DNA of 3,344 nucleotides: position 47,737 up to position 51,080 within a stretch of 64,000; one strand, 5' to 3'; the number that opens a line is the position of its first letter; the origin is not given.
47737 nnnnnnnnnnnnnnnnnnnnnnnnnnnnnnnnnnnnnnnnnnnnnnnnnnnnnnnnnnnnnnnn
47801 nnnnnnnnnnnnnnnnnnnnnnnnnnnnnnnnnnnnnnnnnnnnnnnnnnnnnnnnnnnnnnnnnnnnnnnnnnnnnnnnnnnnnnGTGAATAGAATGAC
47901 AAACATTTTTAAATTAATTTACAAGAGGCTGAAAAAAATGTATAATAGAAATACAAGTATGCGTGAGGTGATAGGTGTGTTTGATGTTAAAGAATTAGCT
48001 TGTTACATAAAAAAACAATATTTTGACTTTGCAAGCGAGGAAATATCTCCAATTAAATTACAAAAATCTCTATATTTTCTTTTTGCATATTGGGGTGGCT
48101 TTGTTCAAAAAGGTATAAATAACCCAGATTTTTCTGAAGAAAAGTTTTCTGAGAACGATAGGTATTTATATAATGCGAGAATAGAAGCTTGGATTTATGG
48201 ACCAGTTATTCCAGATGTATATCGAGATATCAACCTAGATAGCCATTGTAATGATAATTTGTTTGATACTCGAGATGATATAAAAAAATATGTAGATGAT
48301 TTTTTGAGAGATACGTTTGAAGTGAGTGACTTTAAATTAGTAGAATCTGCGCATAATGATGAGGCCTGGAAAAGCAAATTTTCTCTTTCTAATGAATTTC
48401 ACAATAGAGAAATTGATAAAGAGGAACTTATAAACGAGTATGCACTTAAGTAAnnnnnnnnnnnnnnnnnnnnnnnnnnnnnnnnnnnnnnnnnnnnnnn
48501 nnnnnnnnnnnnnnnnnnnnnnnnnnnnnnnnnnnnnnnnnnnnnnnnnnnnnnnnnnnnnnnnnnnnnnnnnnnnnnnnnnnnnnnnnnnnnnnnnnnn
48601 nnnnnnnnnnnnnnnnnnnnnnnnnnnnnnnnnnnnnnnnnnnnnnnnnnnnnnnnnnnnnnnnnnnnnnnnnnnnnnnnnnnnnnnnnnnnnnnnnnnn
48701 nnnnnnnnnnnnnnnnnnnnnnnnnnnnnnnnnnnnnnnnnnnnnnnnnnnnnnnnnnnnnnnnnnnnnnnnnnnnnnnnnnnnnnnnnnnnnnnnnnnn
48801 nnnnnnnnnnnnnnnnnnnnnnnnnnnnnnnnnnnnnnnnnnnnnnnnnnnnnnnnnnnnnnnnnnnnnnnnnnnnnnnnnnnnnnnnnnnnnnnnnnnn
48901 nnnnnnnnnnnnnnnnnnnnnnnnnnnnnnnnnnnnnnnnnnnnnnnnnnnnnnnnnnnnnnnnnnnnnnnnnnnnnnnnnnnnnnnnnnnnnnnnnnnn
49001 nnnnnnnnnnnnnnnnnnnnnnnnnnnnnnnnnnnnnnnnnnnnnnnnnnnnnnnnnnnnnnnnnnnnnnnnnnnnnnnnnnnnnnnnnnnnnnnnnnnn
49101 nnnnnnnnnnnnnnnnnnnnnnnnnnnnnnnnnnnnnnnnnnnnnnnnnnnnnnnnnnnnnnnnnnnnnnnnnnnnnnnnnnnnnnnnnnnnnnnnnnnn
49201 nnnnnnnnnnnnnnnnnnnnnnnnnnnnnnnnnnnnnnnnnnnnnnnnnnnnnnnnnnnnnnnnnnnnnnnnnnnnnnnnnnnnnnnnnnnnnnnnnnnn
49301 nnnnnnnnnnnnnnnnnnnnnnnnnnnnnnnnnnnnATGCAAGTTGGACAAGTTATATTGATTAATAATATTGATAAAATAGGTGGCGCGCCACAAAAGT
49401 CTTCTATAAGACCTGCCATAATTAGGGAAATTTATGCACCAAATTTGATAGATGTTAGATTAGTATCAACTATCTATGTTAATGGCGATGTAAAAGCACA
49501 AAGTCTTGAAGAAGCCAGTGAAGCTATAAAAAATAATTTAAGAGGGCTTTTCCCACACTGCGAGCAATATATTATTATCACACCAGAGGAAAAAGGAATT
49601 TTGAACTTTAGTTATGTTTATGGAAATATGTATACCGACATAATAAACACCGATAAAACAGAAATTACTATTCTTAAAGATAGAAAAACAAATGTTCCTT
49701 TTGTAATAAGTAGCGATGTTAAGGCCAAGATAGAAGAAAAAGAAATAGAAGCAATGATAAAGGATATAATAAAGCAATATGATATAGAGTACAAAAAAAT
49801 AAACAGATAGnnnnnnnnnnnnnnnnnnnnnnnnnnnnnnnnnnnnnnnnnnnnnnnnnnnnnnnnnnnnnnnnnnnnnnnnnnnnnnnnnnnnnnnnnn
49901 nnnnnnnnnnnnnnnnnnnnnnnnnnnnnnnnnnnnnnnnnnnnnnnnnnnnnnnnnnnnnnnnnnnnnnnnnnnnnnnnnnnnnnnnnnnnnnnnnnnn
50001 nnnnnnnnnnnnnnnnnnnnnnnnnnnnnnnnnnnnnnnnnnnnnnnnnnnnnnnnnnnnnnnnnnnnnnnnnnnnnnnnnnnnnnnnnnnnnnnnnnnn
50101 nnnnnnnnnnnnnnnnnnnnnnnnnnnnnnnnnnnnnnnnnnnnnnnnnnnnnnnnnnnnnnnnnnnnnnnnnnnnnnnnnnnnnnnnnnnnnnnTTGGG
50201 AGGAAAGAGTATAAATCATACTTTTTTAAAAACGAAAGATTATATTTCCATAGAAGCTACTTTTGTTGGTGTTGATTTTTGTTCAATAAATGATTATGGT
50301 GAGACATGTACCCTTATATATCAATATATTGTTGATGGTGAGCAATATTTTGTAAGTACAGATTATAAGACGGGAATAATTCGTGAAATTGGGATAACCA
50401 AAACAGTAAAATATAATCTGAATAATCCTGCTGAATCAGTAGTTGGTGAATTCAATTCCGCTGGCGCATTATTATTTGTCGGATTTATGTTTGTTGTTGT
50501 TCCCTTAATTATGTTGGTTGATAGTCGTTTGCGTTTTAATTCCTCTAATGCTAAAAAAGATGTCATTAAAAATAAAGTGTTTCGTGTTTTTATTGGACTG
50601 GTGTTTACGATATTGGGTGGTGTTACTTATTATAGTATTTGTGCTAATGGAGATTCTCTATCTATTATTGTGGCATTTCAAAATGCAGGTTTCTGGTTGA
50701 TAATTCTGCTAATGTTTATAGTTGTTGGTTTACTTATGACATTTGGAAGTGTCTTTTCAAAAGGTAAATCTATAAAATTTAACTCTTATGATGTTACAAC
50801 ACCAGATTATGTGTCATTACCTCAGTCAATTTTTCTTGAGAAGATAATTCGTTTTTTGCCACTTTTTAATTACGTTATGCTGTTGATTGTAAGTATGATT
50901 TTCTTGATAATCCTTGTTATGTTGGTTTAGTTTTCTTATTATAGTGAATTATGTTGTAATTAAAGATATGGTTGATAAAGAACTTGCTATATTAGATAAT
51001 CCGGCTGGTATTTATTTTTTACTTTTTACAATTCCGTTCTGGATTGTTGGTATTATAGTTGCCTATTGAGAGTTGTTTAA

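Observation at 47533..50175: Integrase-less ~2.6 kb islet at the tRNA-Gly 3' end, bounded by 58-bp direct repeats and carrying two toxin-antitoxin-like modules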

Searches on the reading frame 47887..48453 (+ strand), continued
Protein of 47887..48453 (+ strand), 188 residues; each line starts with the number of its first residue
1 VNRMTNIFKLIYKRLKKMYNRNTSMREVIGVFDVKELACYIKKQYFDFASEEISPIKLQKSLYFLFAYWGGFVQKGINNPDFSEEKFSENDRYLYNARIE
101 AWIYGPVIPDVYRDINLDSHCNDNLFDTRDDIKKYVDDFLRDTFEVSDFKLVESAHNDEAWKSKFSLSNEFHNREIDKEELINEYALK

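Call 76: fold_search(model_id=the predicted structure, library=pdb)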
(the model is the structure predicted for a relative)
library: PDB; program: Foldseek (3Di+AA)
matches with E <= 10: 253; with E <= 0.001: 0
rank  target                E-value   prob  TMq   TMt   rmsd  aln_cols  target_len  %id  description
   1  9lew_B                3.7e-01  0.20  0.15  0.25   9.3        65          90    9  The crystal structure of DinJ-YafQ complex from Vibrio cholerae (released 2025-07-30)
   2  9j8q_A                3.9e-01  0.11  0.22  0.07  11.4       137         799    9  MprF from Pseudomonas aeruginosa in GDN micelle, C2 symmetry (released 2025-09-03)
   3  3ju6_B                5.6e-01  0.07  0.18  0.11  13.9       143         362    7  Crystal Structure of Dimeric Arginine Kinase in Complex with AMPPNP and Arginine (released 2009-09-29)
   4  4ls4_A                6.3e-01  0.16  0.15  0.29  10.1        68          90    9  Crystal structure of L66S mutant toxin from Helicobacter pylori (released 2014-02-05)
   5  7awk                  6.7e-01  0.20  0.16  0.23   9.0        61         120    6  Crystal structure of the HigB1 toxin mutant K95A from Mycobacterium tuberculosis (Rv1955) (released 2021-11-24)
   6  3oei_C                6.7e-01  0.15  0.15  0.29   9.7        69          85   14  Crystal structure of Mycobacterium tuberculosis RelJK (Rv3357-Rv3358-RelBE3) (released 2011-03-16)
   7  2pdo_D                8.0e-01  0.11  0.20  0.24  10.4       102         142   16  Crystal Structure of the Putative Acetyltransferase of GNAT Family from Shigella flexneri (released 2007-04-24)
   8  4z9m_B                8.0e-01  0.07  0.20  0.14  11.9       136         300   10  Crystal structure of human sarcomeric mitochondrial creatine kinase (released 2015-04-22)
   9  3bpq_B                8.5e-01  0.41  0.25  0.45   3.8        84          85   10  Crystal Structure of RelB-RelE antitoxin-toxin complex from Methanococcus jannaschii (released 2008-12-23)
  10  6l8e_E                9.0e-01  0.13  0.16  0.30  10.5        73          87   15  Crystal structure of heterohexameric YoeB-YefM complex bound to 26bp-DNA (released 2020-09-02)
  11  1z8m_MODEL_1_A        1.0e+00  0.09  0.13  0.25   9.7        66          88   11  Solution structure of the conserved hypothtical protein HP0894 from Helicobacter pylori (released 2005-11-01)
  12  3s6h_Y                1.1e+00  0.11  0.20  0.10   9.2        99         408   10  Crystal structure of native mmNAGS/k (released 2012-04-25)
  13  4pv6_C                1.1e+00  0.12  0.20  0.23   9.8        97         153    8  Crystal Structure Analysis of Ard1 from Thermoplasma volcanium (released 2015-01-21)
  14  9b16_A                1.1e+00  0.04  0.19  0.12  17.8       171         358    9  Cryo-EM structure of human uMtCK1 in complex with ADP and covalent inhibitor CKi (released 2025-02-12)
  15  2pdo_E                1.2e+00  0.09  0.20  0.24  10.3       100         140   14  Crystal Structure of the Putative Acetyltransferase of GNAT Family from Shigella flexneri (released 2007-04-24)
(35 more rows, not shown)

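Call 84: search_protein_families(library=pfam, proteins=[L007:99-1268:+, L005:4863-5675:-], max_evalue=0.01)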
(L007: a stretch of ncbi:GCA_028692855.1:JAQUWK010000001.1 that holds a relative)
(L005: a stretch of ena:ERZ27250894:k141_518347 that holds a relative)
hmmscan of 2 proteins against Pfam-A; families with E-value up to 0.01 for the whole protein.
L007:99-1268:+ (389 aa): 0 families

L005:4863-5675:- (270 aa): 0 families

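Call 91: find_related_loci(query=A2, collection=viral_contigs, flank=6000)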
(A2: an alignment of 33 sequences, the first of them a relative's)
Query A2 (157 aa) in viral_contigs; peptide patterns used: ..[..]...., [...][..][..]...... (x = any residue, [..] = any of these).
27 stretches matched a pattern, but none encodes a relative of the query by tblastn (E <= 1e-3).
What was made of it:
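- Tried and rejected: ORF4-family relatives in IMG/VR: none (call 91).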

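Call 94: find_related_loci(query=A5, collection=viral_contigs, flank=5000)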
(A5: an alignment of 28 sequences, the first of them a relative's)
Query A5 (171 aa) in viral_contigs; peptide patterns used: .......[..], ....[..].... (x = any residue, [..] = any of these).
360 stretches matched a pattern; 214 encode a relative of the query (tblastn E <= 1e-3); the best 80 are kept; 79 distinct loci.
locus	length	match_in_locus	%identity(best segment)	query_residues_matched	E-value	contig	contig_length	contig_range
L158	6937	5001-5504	54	1-171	8e-58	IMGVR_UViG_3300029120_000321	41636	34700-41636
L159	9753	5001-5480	55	12-171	6e-56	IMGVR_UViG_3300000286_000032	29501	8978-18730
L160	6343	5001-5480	55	12-171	6e-56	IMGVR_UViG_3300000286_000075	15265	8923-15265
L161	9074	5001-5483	50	11-171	4e-52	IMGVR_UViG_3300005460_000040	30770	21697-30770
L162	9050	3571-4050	52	12-171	6e-52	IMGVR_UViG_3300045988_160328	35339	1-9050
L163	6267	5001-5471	50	13-169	1e-45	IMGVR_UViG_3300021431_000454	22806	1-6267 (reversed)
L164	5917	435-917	47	12-171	1e-44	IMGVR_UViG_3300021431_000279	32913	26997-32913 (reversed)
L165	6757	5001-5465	49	13-169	1e-44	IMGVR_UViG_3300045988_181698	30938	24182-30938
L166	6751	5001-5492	45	9-169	6e-44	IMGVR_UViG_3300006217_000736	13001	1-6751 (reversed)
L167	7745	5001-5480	49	13-171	9e-48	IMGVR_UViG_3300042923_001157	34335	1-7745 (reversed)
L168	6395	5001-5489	47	12-169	2e-42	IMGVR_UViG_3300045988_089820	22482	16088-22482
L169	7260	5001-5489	47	12-169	2e-42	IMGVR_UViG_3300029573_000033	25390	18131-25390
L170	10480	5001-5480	44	11-169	7e-42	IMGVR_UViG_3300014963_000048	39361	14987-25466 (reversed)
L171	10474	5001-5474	47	10-169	1e-40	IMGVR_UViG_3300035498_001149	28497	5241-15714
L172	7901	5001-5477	44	12-171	2e-38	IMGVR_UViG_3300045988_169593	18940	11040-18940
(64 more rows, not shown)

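Call 104: search_protein_families(library=pfam, alignment_id=A5, max_evalue=0.001)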
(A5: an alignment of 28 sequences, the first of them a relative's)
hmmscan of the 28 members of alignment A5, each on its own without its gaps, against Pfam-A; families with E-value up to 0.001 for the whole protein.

A. member 1, P0001 (171 aa): 1 family
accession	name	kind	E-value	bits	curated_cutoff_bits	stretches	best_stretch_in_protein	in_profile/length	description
PF13274.11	SocA_Panacea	-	0.00011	23.5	25.7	1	68-145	11-113/113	Antitoxin SocA-like, Panacea domain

B. families by the number of members that match (of 28 scanned): 1 family
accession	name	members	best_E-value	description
PF13274.11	SocA_Panacea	27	1.4e-09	Antitoxin SocA-like, Panacea domain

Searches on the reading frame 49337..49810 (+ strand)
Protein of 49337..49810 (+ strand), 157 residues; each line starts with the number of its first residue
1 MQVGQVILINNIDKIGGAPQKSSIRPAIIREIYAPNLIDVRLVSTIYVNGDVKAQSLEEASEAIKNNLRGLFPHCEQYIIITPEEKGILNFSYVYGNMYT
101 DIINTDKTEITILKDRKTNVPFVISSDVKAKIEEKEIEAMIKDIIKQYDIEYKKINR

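Call 5: search_protein_families(library=pfam, proteins=[window:49337-49810:+], max_evalue=0.1)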
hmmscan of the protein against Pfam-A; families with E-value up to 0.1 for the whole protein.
window:49337-49810:+ (157 aa): 2 families
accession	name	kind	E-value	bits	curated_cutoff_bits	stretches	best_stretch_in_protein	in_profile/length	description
PF24509.1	TXNDC16_2nd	-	0.0012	19.4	27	1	47-120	10-81/120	TXNDC16 second thioredoxin-like domain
PF24872.1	DUF2110_N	-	0.035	14.7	28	0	40-71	2-32/72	DUF2110 N-terminal domain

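Call 11: search_protein_families(library=phrogs, proteins=[window:49337-49810:+], max_evalue=0.1)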
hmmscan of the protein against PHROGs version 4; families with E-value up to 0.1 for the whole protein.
window:49337-49810:+ (157 aa): 0 families

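Call 12: search_protein_families(library=padloc, proteins=[window:49337-49810:+], max_evalue=0.1)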
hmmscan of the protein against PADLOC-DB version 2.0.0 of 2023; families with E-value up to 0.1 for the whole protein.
window:49337-49810:+ (157 aa): 2 families
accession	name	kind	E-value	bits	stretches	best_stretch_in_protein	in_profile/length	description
PDLC03089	Specificity_I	-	0.0094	13.1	1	74-137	379-442/446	Type I specificity subunit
PDLC01080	C3a162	-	0.027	12.6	1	103-151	42-92/139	Unknown function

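Call 13: search_protein_families(library=ncbifam, proteins=[window:49337-49810:+], max_evalue=0.1)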
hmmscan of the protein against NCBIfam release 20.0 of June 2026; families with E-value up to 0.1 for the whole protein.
window:49337-49810:+ (157 aa): 2 families
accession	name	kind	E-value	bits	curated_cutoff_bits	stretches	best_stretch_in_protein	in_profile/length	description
NF009726.0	PRK13253.1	subfamily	0.028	14.6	65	1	108-155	17-63/98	citrate lyase subunit gamma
TIGR01608.1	citD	equivalog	0.056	14.1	63.5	0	108-152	17-60/94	citrate lyase acyl carrier protein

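Call 84: search_protein_families(library=pfam, proteins=[L007:99-1268:+, L005:4863-5675:-], max_evalue=0.01)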
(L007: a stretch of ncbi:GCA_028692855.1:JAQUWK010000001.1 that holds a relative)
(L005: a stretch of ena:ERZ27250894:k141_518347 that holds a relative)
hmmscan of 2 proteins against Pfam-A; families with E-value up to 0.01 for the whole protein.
L007:99-1268:+ (389 aa): 0 families

L005:4863-5675:- (270 aa): 0 families

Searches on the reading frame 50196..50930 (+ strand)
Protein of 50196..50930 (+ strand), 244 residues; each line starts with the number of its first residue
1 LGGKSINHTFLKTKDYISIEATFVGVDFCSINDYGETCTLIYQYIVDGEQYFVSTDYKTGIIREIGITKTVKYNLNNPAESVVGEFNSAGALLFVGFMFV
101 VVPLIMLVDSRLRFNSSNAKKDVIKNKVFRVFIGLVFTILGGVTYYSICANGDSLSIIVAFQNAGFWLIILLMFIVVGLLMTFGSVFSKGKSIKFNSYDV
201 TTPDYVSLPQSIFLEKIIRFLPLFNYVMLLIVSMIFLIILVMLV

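Call 5: search_protein_families(library=pfam, proteins=[window:50196-50930:+], max_evalue=0.1)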
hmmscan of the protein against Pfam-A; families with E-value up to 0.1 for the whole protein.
window:50196-50930:+ (244 aa): 1 family
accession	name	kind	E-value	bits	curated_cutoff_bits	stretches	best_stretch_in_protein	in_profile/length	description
PF12158.14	DUF3592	-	0.00036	21.6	25.3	1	39-85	24-81/84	Domain of unknown function (DUF3592)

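Call 11: search_protein_families(library=phrogs, proteins=[window:50196-50930:+], max_evalue=0.1)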
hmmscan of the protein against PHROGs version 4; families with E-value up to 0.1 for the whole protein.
window:50196-50930:+ (244 aa): 1 family
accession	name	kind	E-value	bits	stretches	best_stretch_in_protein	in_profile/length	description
phrog_33139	-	unknown function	0.037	15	1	31-56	22-47/68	-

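Call 12: search_protein_families(library=padloc, proteins=[window:50196-50930:+], max_evalue=0.1)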
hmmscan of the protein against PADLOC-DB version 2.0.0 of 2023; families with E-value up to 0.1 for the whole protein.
window:50196-50930:+ (244 aa): 0 families

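Call 13: search_protein_families(library=ncbifam, proteins=[window:50196-50930:+], max_evalue=0.1)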
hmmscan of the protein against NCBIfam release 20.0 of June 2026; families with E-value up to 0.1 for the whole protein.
window:50196-50930:+ (244 aa): 1 family
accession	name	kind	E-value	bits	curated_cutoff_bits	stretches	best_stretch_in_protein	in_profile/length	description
NF053506.1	Fsx1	equivalog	0.03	12.7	650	1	60-152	499-595/610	fusexin 1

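Call 21: find_encoding_contigs(protein=window:50196-50930:+, flank=6000, max_places=10)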
Protein window:50196-50930:+ (244 aa): 5 contigs read that carry it; 1 place shown.
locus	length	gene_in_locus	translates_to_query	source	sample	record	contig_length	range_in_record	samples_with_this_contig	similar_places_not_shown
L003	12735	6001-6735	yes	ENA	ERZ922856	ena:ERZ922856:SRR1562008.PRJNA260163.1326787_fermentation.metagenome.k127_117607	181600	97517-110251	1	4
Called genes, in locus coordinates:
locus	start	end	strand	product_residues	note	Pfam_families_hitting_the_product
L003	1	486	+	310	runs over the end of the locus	PF07751:Abi_2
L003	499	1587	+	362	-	PF00089:Trypsin, PF13365:Trypsin_2, PF13180:PDZ_2, PF00595:PDZ (weak), PF17820:PDZ_6 (weak)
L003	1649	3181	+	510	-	PF01520:Amidase_3, PF23577:LysM_RLK (faint), PF01476:LysM, PF01476:LysM, PF23473:LysM3_LYK4_5 (weak), PF01476:LysM, PF23473:LysM3_LYK4_5 (weak), PF01476:LysM, +6 more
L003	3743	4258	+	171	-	-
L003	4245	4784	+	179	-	-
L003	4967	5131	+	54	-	-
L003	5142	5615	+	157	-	-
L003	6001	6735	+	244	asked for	-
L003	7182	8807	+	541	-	PF00005:ABC_tran, PF13304:AAA_21 (faint), PF12848:ABC_tran_Xtn, PF00005:ABC_tran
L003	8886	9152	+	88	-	-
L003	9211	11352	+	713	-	PF09371:Tex_N, PF22706:Tex_central_region, PF16921:Tex_YqgF, PF14639:YqgF (weak), PF14635:HHH_7, PF12836:HHH_3, PF17674:HHH_9, PF00575:S1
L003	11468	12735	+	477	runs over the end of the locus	PF00749:tRNA-synt_1c, PF19269:Anticodon_2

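Call 84: search_protein_families(library=pfam, proteins=[L007:99-1268:+, L005:4863-5675:-], max_evalue=0.01)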
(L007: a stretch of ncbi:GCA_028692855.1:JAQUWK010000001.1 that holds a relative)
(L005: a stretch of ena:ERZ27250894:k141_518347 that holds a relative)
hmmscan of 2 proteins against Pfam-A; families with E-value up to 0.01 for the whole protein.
L007:99-1268:+ (389 aa): 0 families

L005:4863-5675:- (270 aa): 0 families
